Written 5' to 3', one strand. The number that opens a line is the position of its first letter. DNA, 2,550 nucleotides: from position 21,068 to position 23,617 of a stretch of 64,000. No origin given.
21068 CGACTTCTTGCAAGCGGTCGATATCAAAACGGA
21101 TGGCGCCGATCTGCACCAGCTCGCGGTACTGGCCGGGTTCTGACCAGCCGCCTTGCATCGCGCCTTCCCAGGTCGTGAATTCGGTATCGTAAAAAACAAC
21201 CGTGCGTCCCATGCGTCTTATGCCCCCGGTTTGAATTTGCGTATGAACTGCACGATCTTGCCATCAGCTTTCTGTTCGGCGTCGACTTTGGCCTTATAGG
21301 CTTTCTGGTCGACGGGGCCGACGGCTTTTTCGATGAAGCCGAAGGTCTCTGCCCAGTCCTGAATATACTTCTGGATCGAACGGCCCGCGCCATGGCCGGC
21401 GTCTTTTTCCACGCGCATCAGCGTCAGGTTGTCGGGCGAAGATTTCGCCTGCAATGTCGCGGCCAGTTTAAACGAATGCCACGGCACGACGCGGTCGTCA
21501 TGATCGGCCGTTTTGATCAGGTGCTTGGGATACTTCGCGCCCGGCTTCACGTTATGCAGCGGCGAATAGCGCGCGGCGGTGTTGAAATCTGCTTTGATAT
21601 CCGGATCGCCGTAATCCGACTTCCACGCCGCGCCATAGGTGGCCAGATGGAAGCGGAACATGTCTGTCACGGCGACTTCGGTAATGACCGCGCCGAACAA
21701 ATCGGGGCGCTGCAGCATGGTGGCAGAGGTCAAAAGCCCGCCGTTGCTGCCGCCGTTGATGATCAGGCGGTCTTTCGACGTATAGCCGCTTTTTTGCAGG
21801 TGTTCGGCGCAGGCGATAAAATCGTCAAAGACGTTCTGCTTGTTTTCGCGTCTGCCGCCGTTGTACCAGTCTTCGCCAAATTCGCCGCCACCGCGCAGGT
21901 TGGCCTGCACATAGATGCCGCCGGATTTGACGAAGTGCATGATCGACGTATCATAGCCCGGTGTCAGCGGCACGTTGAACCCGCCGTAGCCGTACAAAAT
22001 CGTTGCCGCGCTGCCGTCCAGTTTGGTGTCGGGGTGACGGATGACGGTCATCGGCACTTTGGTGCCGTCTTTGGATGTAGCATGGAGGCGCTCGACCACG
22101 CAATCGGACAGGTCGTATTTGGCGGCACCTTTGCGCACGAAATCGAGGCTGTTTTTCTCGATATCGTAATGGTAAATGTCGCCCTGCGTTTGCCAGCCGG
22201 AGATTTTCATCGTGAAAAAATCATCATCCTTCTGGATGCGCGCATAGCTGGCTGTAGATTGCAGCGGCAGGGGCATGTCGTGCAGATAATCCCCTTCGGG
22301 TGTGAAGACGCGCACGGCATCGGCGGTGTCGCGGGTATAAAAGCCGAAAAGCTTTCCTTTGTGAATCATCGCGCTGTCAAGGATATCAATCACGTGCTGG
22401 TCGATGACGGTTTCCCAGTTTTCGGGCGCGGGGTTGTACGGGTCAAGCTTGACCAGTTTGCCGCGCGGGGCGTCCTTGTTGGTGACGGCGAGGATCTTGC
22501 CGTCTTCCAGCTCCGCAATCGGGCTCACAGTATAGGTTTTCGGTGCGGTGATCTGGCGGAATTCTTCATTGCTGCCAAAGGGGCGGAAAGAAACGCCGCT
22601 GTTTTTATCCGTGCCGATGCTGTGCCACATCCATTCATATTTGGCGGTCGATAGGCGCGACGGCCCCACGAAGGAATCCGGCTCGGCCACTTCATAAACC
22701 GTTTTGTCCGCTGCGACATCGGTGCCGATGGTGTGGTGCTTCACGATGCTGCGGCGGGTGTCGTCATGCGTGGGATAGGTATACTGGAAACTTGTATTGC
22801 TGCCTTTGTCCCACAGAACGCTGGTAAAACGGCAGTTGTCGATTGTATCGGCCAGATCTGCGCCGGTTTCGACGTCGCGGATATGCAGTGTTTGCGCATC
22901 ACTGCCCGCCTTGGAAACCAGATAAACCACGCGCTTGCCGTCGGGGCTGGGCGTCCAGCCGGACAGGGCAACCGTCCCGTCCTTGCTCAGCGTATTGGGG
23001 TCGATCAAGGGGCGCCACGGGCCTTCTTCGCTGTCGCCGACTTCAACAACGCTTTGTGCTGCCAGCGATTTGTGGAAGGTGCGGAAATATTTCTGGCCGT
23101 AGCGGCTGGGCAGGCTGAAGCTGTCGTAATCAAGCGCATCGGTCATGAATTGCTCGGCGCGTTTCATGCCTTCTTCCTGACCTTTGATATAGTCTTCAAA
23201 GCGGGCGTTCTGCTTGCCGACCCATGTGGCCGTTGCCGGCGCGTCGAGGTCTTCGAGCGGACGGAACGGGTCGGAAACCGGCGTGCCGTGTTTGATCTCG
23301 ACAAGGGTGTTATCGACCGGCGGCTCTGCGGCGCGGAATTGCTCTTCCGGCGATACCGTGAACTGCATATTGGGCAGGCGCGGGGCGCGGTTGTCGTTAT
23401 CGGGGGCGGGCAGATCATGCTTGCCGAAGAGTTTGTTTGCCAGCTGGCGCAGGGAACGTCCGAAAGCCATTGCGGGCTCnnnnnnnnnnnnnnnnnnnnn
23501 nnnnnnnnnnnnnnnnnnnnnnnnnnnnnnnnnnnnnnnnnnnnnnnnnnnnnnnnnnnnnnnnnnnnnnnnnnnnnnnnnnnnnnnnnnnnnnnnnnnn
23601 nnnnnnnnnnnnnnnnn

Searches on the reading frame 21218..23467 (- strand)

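Call 75: search_protein_families(library=pfam, proteins=[window:21218-23467:-], max_evalue=0.00001)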
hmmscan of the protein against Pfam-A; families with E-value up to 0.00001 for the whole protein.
window:21218-23467:- (749 aa): 2 families
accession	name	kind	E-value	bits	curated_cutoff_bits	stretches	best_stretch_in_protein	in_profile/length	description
PF02897.21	Peptidase_S9_N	-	3.1e-67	227.6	24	1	52-444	6-411/414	Prolyl oligopeptidase, N-terminal beta-propeller domain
PF00326.27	Peptidase_S9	-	1.4e-56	191.8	22.6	1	509-717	7-211/213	Prolyl oligopeptidase family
